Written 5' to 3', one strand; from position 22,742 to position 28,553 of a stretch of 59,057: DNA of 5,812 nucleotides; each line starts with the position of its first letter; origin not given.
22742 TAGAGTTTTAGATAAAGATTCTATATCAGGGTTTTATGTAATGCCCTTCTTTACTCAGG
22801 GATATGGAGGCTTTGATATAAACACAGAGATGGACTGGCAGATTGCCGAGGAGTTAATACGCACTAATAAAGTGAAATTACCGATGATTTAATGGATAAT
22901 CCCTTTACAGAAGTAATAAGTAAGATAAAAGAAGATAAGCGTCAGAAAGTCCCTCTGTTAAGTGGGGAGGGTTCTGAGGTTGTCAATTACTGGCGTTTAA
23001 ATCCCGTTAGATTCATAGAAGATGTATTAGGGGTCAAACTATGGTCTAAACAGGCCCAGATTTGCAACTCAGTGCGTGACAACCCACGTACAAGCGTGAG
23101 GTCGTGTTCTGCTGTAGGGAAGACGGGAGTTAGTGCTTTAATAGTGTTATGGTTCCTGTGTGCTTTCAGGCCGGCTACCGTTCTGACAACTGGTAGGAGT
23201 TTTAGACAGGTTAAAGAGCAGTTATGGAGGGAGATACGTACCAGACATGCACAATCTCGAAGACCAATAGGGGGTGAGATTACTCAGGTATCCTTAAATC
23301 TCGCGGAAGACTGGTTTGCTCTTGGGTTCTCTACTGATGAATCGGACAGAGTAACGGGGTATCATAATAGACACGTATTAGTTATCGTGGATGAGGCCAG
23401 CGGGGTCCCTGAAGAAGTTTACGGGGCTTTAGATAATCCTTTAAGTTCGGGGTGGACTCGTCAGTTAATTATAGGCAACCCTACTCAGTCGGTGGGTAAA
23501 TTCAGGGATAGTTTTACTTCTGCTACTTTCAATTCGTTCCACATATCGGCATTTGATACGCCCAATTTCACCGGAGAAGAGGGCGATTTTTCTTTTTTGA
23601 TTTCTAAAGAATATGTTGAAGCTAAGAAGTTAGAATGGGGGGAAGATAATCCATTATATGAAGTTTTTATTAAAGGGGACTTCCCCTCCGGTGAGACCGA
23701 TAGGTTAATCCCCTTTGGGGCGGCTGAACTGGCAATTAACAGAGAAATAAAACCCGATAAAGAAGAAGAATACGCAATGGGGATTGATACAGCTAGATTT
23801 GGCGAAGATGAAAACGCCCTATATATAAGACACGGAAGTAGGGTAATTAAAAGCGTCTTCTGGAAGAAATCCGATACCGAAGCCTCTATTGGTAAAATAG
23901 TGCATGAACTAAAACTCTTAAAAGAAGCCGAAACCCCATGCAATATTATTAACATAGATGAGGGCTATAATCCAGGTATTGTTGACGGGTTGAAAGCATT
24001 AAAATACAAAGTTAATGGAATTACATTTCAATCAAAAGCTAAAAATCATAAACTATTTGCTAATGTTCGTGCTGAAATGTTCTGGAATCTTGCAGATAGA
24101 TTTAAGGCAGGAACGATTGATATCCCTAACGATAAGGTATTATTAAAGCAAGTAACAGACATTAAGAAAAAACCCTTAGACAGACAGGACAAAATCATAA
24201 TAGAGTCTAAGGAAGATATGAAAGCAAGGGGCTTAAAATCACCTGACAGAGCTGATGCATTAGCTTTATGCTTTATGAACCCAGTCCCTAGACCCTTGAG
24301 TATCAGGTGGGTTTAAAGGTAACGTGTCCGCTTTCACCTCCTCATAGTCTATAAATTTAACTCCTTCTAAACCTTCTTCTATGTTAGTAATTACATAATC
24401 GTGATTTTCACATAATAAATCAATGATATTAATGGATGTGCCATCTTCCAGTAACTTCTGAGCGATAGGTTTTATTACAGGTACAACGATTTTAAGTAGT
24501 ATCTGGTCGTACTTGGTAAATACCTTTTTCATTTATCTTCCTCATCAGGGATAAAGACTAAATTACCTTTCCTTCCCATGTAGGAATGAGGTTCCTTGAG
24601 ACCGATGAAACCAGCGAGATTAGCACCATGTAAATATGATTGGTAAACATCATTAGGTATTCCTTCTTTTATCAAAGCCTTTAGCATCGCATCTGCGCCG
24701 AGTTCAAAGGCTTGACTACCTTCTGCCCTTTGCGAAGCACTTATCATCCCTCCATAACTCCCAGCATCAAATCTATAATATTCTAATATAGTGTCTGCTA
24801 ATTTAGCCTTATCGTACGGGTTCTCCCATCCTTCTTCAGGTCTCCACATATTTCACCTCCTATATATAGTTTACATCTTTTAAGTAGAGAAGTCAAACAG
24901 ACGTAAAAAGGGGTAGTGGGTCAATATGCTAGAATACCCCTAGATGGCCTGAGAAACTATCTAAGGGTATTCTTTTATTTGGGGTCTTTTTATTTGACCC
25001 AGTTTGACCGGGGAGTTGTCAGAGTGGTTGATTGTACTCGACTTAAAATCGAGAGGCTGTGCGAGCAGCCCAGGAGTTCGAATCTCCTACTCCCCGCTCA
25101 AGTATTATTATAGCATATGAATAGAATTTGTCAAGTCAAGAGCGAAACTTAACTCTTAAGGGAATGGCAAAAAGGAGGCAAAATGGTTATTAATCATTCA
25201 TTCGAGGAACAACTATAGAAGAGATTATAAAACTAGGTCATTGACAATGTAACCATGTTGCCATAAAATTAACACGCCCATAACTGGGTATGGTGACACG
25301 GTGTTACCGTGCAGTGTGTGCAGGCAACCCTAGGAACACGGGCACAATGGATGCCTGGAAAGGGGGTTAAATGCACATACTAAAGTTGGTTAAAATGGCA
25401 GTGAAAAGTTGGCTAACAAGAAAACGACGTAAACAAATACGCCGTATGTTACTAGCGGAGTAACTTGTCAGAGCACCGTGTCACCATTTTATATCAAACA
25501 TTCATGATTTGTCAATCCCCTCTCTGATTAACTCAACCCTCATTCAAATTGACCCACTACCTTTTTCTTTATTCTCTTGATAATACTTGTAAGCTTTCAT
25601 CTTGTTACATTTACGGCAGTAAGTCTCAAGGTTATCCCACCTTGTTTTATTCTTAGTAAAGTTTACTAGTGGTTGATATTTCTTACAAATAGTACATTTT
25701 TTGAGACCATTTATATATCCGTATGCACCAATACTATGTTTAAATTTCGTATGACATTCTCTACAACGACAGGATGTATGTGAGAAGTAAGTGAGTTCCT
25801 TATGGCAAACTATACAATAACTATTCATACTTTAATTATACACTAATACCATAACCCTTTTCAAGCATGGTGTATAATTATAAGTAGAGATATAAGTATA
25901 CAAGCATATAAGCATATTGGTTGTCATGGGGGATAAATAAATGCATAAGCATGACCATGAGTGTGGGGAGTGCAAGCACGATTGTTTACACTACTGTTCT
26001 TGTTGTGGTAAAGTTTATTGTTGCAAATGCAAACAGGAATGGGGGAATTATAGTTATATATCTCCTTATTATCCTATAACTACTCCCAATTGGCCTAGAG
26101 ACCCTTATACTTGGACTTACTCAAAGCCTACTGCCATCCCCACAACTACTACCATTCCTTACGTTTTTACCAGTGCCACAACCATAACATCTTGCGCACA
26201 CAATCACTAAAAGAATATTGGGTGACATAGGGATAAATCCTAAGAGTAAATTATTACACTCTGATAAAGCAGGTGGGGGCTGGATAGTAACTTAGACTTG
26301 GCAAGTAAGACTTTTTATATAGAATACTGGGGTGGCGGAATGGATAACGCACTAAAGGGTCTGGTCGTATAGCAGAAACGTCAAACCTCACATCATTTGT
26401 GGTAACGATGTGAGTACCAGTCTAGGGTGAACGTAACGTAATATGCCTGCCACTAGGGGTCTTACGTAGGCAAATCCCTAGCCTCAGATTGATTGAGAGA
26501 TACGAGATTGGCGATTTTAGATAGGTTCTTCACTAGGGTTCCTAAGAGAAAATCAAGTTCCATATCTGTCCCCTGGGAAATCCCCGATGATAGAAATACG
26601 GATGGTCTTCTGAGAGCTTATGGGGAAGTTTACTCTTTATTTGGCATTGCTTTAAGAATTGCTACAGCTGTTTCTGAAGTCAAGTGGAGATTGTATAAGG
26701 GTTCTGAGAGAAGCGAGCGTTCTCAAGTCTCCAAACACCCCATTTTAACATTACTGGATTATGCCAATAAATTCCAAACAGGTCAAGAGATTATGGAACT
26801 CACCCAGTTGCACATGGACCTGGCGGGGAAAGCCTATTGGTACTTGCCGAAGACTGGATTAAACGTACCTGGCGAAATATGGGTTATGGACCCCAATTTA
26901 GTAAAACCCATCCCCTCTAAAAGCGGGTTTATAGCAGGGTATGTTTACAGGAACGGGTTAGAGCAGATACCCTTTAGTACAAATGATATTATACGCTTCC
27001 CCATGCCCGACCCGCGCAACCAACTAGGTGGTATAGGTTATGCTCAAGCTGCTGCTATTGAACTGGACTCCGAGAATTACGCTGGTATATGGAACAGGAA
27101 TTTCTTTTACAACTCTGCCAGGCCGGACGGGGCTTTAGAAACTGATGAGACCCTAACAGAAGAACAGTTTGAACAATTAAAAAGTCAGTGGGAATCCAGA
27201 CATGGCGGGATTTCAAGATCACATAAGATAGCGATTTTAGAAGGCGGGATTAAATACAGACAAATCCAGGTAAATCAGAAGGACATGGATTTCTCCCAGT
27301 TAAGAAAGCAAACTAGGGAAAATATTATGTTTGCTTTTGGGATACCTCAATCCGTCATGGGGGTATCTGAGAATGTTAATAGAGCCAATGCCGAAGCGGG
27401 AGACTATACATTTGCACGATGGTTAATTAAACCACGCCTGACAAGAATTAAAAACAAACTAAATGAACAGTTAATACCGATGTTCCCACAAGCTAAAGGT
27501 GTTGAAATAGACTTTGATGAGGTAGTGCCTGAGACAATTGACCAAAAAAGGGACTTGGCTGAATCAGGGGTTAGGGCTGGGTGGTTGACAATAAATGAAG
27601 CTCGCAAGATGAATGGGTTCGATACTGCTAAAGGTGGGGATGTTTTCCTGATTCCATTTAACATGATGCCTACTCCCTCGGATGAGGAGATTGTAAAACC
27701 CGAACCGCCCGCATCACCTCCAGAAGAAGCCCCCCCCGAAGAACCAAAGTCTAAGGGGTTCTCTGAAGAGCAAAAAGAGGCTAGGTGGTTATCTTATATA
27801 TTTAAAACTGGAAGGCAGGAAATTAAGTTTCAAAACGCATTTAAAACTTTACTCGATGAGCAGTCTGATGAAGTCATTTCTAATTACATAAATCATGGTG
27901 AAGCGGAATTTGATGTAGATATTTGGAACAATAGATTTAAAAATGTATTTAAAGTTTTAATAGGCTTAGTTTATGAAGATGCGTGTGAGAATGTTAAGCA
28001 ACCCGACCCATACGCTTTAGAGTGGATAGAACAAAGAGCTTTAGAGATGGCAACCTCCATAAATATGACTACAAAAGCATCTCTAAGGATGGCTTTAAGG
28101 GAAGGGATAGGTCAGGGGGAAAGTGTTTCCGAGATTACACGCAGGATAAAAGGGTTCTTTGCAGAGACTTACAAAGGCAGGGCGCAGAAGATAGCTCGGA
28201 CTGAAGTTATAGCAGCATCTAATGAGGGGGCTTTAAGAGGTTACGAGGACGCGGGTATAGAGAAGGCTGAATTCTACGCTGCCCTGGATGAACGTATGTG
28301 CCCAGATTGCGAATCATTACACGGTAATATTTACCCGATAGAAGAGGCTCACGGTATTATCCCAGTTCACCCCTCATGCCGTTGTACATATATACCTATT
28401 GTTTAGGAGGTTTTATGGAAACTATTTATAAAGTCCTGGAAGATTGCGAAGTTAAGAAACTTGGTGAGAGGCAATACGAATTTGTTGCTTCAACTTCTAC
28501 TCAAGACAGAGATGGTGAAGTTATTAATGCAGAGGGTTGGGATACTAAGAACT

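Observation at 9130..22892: A 13.8 kb nonulosonic-acid (sialic-like) and deoxy-sugar biosynthesis island wired into the late operon of a siphovirus-type phage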

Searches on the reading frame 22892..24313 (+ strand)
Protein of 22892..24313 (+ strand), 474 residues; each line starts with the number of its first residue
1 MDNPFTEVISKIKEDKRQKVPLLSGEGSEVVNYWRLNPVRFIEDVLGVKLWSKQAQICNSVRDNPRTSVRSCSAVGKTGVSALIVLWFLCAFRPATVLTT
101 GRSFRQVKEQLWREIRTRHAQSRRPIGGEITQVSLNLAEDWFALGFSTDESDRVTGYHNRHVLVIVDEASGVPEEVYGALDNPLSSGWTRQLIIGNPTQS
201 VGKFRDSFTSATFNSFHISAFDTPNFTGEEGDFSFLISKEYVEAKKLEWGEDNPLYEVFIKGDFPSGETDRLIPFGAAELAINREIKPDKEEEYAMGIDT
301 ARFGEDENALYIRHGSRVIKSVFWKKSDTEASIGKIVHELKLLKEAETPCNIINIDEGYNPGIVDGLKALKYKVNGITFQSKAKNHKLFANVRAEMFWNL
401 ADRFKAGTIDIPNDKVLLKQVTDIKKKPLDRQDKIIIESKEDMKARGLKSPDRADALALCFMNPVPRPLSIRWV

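Call 5: search_protein_families(library=pfam, proteins=[window:22892-24313:+], max_evalue=0.01)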
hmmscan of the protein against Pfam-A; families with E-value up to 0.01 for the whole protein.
window:22892-24313:+ (474 aa): 1 family
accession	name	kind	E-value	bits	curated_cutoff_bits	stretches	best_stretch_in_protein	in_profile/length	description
PF13245.12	AAA_19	-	0.00012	22.7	25.1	1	64-204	11-133/134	AAA domain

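Call 10: search_dna_similar(query=window:22892-24313:+, collection=phages, mode=protein, max_rows=15)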
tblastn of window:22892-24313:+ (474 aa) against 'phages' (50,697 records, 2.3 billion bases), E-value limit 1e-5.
Records with a match: 349; places in all: 349; records where one place covers at least 80% of the query: 253.
Best place of each record, by identity: <60% 349.
By first word of the organism name: Vibrio 35; Microbacterium 33; Escherichia 33; Arthrobacter 29; Streptomyces 22; Xanthomonas 21; Clostridium 18; Acinetobacter 18; Salmonella 17; Liberibacter 14; and 43 more.
By host as written in the record: - 60; Arthrobacter sp. ATCC 21022 26; Escherichia coli 14; Streptomyces griseus ATCC 10137 10; Acinetobacter baumannii 10; Microbacterium foliorum NRRL B-24224 SEA 9; Microbacterium foliorum NRRL B-24224 8; Clostridium perfringens 7; and 117 more.
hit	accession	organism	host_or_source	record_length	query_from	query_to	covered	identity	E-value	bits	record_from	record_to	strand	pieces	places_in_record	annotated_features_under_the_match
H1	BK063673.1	Caudoviricetes sp. vir525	Methanosarcinales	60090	20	461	93%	33.3%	6e-75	261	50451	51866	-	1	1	terminase large subunit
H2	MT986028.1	Arthrobacter phage Thunderclap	Arthrobacter sp. ATCC 21022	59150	34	456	89%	33.9%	2e-61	223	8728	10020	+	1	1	22: terminase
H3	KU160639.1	Arthrobacter phage Anansi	Arthrobacter sp. ATCC 21022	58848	34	456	89%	33.9%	2e-61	222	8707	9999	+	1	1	22: terminase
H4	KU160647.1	Arthrobacter phage Gorgeous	Arthrobacter sp. ATCC 21022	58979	34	456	89%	33.9%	2e-61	222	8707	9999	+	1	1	22: terminase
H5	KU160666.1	Arthrobacter phage SorJuana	Arthrobacter sp. ATCC 21022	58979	34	456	89%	33.9%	2e-61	222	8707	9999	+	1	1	22: terminase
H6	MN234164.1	Arthrobacter phage Yeezus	Arthrobacter sp. ATCC 21022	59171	34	456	89%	33.9%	2e-61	222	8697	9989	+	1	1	21: terminase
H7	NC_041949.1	Arthrobacter phage Amigo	Arthrobacter sp. ATCC 21022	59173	34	456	89%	33.9%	2e-61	222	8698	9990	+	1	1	22: terminase large subunit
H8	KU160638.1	Arthrobacter phage Amigo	Arthrobacter sp. ATCC 21022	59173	34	456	89%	33.9%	2e-61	222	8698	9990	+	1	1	22: terminase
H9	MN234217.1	Arthrobacter phage Ichor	Arthrobacter sp. ATCC 21022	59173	34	456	89%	33.9%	2e-61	222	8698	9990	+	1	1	21: terminase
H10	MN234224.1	Arthrobacter phage Jaek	Arthrobacter sp. ATCC 21022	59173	34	456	89%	33.9%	2e-61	222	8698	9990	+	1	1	21: terminase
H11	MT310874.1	Arthrobacter phage Boersma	Arthrobacter sp. ATCC 21022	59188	34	456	89%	33.9%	2e-61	222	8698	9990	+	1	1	23: terminase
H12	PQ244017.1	Arthrobacter phage Amavida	Arthrobacter sp. ATCC 21022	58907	34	456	89%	33.6%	8e-61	221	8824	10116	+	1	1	24: terminase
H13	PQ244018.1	Arthrobacter phage Heylee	Arthrobacter sp. ATCC 21022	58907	34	456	89%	33.6%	8e-61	221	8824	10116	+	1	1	24: terminase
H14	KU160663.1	Arthrobacter phage Rings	Arthrobacter sp. ATCC 21022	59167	34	456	89%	33.6%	8e-61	221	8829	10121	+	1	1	21: terminase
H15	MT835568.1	Bacteriophage sp.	human fecal samples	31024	37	459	89%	32.7%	6e-55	203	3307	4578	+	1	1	record has no annotation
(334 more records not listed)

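Call 12: find_related_loci(query=window:22892-24313:+, collection=viral_contigs, flank=10000)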
Query window:22892-24313:+ (474 aa) in viral_contigs; peptide patterns used: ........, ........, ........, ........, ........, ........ (x = any residue, [..] = any of these).
124 stretches matched a pattern; 116 encode a relative of the query (tblastn E <= 1e-3); the best 80 are kept; 80 distinct loci.
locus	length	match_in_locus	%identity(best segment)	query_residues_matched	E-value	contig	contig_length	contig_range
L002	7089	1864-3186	73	28-474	0e+0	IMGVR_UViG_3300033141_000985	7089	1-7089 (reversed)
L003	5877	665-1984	72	29-474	0e+0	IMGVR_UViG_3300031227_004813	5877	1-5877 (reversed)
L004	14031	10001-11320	73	29-474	0e+0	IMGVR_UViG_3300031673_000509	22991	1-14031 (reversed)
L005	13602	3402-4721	71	29-474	0e+0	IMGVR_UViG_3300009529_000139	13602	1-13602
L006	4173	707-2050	40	37-471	6e-103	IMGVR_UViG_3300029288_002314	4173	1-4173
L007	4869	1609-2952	40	37-471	6e-102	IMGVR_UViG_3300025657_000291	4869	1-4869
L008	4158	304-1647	40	37-471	1e-101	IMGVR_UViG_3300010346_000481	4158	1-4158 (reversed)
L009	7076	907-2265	39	22-463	5e-100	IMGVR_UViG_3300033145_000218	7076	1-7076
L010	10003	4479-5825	40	35-468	8e-95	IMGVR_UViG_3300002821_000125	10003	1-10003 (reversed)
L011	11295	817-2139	39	37-464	2e-94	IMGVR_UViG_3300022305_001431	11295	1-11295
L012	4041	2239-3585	40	35-468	4e-95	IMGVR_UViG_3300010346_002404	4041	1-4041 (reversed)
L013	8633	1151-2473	39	37-464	1e-94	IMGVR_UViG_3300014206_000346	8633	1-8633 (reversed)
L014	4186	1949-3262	40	37-461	7e-94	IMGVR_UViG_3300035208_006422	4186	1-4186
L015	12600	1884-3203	40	39-461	9e-93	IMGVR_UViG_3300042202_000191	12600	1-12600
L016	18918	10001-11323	39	37-464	2e-92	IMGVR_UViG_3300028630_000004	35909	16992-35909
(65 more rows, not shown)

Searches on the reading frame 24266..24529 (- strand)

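Call 104: search_protein_families(library=pfam, proteins=[window:24266-24529:-], max_evalue=0.05)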
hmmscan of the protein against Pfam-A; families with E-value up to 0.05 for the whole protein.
window:24266-24529:- (87 aa): 1 family
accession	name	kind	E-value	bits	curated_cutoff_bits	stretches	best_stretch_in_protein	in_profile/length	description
PF04282.18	DUF438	-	0.016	15.5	25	1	5-46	19-60/67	Family of unknown function (DUF438)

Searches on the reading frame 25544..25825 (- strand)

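Call 104: search_protein_families(library=pfam, proteins=[window:25544-25825:-], max_evalue=0.05)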
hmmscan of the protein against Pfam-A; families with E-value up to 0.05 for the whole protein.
window:25544-25825:- (93 aa): 3 families
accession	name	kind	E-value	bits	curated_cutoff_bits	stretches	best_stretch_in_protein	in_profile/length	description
PF14279.12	HNH_5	-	4e-05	23.9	27.5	1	46-78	3-44/56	HNH endonuclease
PF01844.29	HNH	-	0.0002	21.8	21.4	1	58-77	25-44/47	HNH endonuclease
PF12898.13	Stc1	-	0.0018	19.3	24.8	1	16-74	36-83/84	Stc1 domain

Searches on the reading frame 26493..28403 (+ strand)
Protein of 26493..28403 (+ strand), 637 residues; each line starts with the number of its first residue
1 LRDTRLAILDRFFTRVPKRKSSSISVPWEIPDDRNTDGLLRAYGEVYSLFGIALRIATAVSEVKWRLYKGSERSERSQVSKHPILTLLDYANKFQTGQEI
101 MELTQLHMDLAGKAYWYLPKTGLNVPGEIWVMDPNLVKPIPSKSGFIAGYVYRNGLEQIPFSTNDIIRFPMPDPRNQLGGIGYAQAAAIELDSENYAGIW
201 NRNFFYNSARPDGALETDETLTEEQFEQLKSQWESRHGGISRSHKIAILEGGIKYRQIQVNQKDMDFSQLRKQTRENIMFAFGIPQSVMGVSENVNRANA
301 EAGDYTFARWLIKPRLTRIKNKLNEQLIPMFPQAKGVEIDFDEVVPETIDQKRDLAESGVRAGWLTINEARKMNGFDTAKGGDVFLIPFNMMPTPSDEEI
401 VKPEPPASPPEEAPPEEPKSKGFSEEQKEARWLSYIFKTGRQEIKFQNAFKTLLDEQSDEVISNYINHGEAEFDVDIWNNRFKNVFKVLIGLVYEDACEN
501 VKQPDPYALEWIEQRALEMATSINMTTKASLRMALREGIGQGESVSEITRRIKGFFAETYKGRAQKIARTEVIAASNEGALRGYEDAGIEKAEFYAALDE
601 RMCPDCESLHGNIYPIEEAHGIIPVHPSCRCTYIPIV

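Call 5: search_protein_families(library=pfam, proteins=[window:26493-28403:+], max_evalue=0.01)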
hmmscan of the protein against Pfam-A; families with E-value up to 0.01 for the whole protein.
window:26493-28403:+ (637 aa): 2 families
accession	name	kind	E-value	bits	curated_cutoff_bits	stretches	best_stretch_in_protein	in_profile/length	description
PF04860.17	Phage_portal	-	1.6e-69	235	39.1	1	55-374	9-320/321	Phage portal protein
PF04233.19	Phage_Mu_F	-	8.5e-17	62.4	29.6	1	531-633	3-111/112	Phage Mu protein F like protein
